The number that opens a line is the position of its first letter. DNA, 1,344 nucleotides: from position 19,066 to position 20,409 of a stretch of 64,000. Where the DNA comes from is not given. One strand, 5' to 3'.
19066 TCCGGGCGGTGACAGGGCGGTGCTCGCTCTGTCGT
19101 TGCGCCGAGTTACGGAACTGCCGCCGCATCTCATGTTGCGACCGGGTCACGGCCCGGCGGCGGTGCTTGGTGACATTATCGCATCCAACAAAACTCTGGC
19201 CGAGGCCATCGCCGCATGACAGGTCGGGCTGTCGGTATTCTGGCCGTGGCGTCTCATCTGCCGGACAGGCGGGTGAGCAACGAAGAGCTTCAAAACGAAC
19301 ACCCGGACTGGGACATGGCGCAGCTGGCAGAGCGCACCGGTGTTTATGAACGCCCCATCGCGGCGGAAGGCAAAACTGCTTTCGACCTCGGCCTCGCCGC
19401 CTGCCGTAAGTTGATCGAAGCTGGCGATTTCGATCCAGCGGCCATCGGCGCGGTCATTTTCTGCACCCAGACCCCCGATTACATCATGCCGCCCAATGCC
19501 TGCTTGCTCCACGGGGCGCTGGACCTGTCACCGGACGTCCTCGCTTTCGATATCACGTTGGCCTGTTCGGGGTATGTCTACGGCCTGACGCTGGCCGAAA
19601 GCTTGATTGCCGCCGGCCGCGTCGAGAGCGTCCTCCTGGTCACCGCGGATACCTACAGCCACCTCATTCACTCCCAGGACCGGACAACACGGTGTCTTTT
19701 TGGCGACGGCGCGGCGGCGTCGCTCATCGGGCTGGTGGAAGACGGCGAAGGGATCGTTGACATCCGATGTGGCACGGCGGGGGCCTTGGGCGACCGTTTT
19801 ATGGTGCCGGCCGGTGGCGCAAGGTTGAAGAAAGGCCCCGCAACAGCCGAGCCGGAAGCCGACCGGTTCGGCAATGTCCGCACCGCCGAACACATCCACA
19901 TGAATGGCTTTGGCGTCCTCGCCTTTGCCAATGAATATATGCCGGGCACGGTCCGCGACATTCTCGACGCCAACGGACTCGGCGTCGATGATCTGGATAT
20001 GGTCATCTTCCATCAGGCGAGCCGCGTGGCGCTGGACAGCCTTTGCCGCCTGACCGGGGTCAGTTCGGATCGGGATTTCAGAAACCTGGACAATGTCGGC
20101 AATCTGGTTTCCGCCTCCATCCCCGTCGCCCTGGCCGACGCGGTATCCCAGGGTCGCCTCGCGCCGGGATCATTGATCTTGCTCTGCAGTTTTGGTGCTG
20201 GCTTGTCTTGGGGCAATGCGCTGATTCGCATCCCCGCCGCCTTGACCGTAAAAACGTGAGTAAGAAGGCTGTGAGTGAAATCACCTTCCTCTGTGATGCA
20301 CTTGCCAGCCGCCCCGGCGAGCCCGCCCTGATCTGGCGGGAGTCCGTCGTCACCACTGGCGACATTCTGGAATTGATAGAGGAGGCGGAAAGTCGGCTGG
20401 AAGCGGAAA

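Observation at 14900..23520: tRNA-Ser-flanked mosaic island encoding a carrier-protein acyl module plus carbamoyl- and methyltransferases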

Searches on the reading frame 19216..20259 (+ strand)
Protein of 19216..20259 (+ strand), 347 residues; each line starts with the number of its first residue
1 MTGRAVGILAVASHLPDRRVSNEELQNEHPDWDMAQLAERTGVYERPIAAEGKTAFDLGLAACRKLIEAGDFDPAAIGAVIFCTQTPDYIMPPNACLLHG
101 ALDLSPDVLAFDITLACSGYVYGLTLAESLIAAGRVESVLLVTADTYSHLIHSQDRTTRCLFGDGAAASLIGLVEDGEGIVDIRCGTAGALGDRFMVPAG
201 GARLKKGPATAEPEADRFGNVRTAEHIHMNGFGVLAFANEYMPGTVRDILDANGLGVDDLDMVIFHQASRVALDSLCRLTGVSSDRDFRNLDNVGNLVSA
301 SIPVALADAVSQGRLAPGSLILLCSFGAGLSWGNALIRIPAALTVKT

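Call 5: search_protein_families(library=pfam, proteins=[window:19216-20259:+], max_evalue=0.01)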
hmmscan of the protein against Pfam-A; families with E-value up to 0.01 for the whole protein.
window:19216-20259:+ (347 aa): 4 families
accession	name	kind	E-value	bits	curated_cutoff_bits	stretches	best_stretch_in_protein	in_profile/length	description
PF08541.16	ACP_syn_III_C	-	2.7e-28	98.4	26.6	1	250-339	1-90/90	3-Oxoacyl-[acyl-carrier-protein (ACP)] synthase III C terminal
PF08545.16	ACP_syn_III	-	4.5e-23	81.4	24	1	111-189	1-80/80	3-Oxoacyl-[acyl-carrier-protein (ACP)] synthase III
PF00195.25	Chal_sti_synt_N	-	8.4e-05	22.5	27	1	54-172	98-222/225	Chalcone and stilbene synthases, N-terminal domain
PF00108.29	Thiolase_N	-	0.0063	16.4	26.4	0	40-158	8-126/260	Thiolase, N-terminal domain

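Call 6: search_protein_families(library=ncbifam, proteins=[window:19216-20259:+], max_evalue=0.01)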
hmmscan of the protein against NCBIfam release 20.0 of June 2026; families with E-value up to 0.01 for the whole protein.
window:19216-20259:+ (347 aa): 16 families
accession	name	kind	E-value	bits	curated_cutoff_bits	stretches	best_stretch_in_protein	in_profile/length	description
NF006829.0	PRK09352.1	subfamily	9e-79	264.7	249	1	5-339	4-321/322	beta-ketoacyl-ACP synthase 3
TIGR00747.1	fabH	subfamily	2.7e-73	246.8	292.1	1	6-338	3-321/322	beta-ketoacyl-ACP synthase III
NF004623.0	PRK05963.1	equivalog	9.9e-48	163.1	437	1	4-338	4-327/328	beta-ketoacyl-ACP synthase III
NF009519.0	PRK12880.1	equivalog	6.6e-47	160.5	436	1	40-339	45-338/353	beta-ketoacyl-ACP synthase III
NF005541.0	PRK07204.1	equivalog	5.7e-39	134.4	402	1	4-336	3-326/329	beta-ketoacyl-ACP synthase III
NF005308.0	PRK06840.1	equivalog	1.3e-34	119.8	315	1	5-339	4-335/339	3-oxoacyl-ACP synthase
NF006720.0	PRK09258.1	equivalog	3.9e-34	118.5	285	1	5-331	5-330/338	3-oxoacyl-ACP synthase III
NF003274.0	PRK04262.1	equivalog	3.3e-25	88.9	244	2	5-172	2-165/347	hydroxymethylglutaryl-CoA synthase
NF005703.0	PRK07515.1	equivalog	8.7e-23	80.8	304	1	55-338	96-371/373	beta-ketoacyl-ACP synthase III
TIGR00748.1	HMG_CoA_syn_Arc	equivalog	2.5e-19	69.7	353.35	2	6-148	2-143/345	hydroxymethylglutaryl-CoA synthase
NF005293.2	PRK06816.1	subfamily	7.5e-11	41.7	450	2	54-155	61-160/378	StlD/DarB family beta-ketosynthase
NF053539.1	resorcinol_DarB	exception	4.5e-10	39.2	550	2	246-324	277-360/377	dialkylresorcinol biosynthesis protein DarB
TIGR01835.1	HMG-CoA-S_prok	equivalog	6.4e-10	38.4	360.35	1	60-171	54-160/382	hydroxymethylglutaryl-CoA synthase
NF042429.2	DHPHCoAsyn_DpgA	equivalog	8e-06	25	425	1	51-171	66-190/350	3,5-dihydroxyphenylacetyl-CoA synthase DpgA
NF006740.0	PRK09268.1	equivalog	0.0069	15.4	539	0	102-150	82-130/431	acetyl-CoA C-acetyltransferase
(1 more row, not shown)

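Call 10: find_encoding_contigs(protein=window:19216-20259:+, flank=10000, max_places=6)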
Protein window:19216-20259:+ (347 aa): 23 contigs read that carry it; 2 places shown.
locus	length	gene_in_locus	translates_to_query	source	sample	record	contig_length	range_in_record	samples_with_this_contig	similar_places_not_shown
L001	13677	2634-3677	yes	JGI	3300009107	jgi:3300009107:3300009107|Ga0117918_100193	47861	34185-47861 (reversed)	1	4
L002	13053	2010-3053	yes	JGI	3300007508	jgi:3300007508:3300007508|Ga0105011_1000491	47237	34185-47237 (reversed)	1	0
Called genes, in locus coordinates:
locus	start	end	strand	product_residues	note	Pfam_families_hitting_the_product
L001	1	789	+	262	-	?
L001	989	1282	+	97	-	-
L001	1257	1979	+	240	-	PF00106:adh_short, PF08659:KR, PF13561:adh_short_C2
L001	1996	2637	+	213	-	PF00753:Lactamase_B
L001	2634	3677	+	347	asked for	PF08545:ACP_syn_III, PF08541:ACP_syn_III_C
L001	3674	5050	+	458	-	PF00501:AMP-binding, PF13193:AMP-binding_C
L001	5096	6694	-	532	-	PF02543:Carbam_trans_N, PF16861:Carbam_trans_C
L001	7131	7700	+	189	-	-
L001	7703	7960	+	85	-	PF01016:Ribosomal_L27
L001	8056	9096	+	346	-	PF01018:GTP1_OBG, PF01926:MMR_HSR1, PF02421:FeoB_N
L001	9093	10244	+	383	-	PF00696:AA_kinase, PF01472:PUA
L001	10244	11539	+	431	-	PF00171:Aldedh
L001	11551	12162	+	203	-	PF01467:CTP_transf_like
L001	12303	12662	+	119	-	PF02410:RsfS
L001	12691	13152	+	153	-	PF02590:SPOUT_MTase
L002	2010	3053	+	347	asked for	PF08545:ACP_syn_III, PF08541:ACP_syn_III_C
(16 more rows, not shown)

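Call 31: search_solved_structures(query=window:19216-20259:+, max_evalue=1e-10)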
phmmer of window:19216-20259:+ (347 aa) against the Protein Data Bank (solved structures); distinct sequences matched with E-value up to 1e-10: 59.
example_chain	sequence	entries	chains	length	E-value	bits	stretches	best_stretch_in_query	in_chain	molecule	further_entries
3gwa_A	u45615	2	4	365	3.4e-69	236.8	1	7-338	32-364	3-oxoacyl-(Acyl-carrier-protein) synthase III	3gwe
4dfe_A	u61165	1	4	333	1.7e-47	165.5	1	8-338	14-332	3-oxoacyl-[acyl-carrier-protein] synthase 3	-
1ub7_A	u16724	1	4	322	1.6e-45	159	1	7-337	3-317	3-oxoacyl-[acyl-carrier protein] synthase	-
4ryb_A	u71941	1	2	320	1.7e-45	158.9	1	9-337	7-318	3-oxoacyl-[acyl-carrier-protein] synthase 3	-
3il3_A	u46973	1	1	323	1.4e-44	155.8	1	8-338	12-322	3-oxoacyl-[acyl-carrier-protein] synthase 3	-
2ebd_A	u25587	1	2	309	4.6e-44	154.1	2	8-193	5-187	3-oxoacyl-[acyl-carrier-protein] synthase 3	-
3il6_A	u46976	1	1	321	1.1e-43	153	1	10-337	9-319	3-oxoacyl-[acyl-carrier-protein] synthase 3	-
3il4_A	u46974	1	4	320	3.2e-43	151.4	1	11-337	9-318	3-oxoacyl-[acyl-carrier-protein] synthase 3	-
6x7r_A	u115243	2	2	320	4.7e-43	150.8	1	6-338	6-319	3-oxoacyl-[acyl-carrier-protein] synthase 3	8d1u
3il5_A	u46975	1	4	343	7.1e-43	150.3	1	10-338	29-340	3-oxoacyl-[acyl-carrier-protein] synthase 3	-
1hn9_A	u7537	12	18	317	7.6e-43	150.1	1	8-338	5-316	BETA-KETOACYL-ACYL CARRIER PROTEIN SYNTHASE III | 3-oxoacyl-[acyl-carrier-protein] synthase III | 3-oxoacyl-[acyl-carrier-protein] synthase 3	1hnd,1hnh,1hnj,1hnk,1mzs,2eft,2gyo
9ka2_A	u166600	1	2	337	7.8e-43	150.1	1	8-338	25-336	Beta-ketoacyl-[acyl-carrier-protein] synthase III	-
3il9_A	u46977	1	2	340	8.9e-43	149.9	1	8-338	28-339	3-oxoacyl-[acyl-carrier-protein] synthase 3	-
2x3e_A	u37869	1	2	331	1.2e-42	149.4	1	4-342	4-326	3-OXOACYL-[ACYL-CARRIER-PROTEIN] SYNTHASE 3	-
4nhd_A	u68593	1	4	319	5.6e-42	147.3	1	8-338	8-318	3-oxoacyl-[acyl-carrier-protein] synthase 3 protein 1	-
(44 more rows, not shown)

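Call 102: search_solved_structures(query=window:19216-20259:+, max_evalue=1e-44, show_alignments=1)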
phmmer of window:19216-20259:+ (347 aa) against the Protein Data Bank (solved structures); distinct sequences matched with E-value up to 1e-44: 4.
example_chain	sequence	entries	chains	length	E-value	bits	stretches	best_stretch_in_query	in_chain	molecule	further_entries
3gwa_A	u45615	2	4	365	3.4e-69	236.8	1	7-338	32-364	3-oxoacyl-(Acyl-carrier-protein) synthase III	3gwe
4dfe_A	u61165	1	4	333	1.7e-47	165.5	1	8-338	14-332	3-oxoacyl-[acyl-carrier-protein] synthase 3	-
1ub7_A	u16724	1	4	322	1.6e-45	159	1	7-337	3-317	3-oxoacyl-[acyl-carrier protein] synthase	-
4ryb_A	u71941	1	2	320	1.7e-45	158.9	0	9-337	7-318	3-oxoacyl-[acyl-carrier-protein] synthase 3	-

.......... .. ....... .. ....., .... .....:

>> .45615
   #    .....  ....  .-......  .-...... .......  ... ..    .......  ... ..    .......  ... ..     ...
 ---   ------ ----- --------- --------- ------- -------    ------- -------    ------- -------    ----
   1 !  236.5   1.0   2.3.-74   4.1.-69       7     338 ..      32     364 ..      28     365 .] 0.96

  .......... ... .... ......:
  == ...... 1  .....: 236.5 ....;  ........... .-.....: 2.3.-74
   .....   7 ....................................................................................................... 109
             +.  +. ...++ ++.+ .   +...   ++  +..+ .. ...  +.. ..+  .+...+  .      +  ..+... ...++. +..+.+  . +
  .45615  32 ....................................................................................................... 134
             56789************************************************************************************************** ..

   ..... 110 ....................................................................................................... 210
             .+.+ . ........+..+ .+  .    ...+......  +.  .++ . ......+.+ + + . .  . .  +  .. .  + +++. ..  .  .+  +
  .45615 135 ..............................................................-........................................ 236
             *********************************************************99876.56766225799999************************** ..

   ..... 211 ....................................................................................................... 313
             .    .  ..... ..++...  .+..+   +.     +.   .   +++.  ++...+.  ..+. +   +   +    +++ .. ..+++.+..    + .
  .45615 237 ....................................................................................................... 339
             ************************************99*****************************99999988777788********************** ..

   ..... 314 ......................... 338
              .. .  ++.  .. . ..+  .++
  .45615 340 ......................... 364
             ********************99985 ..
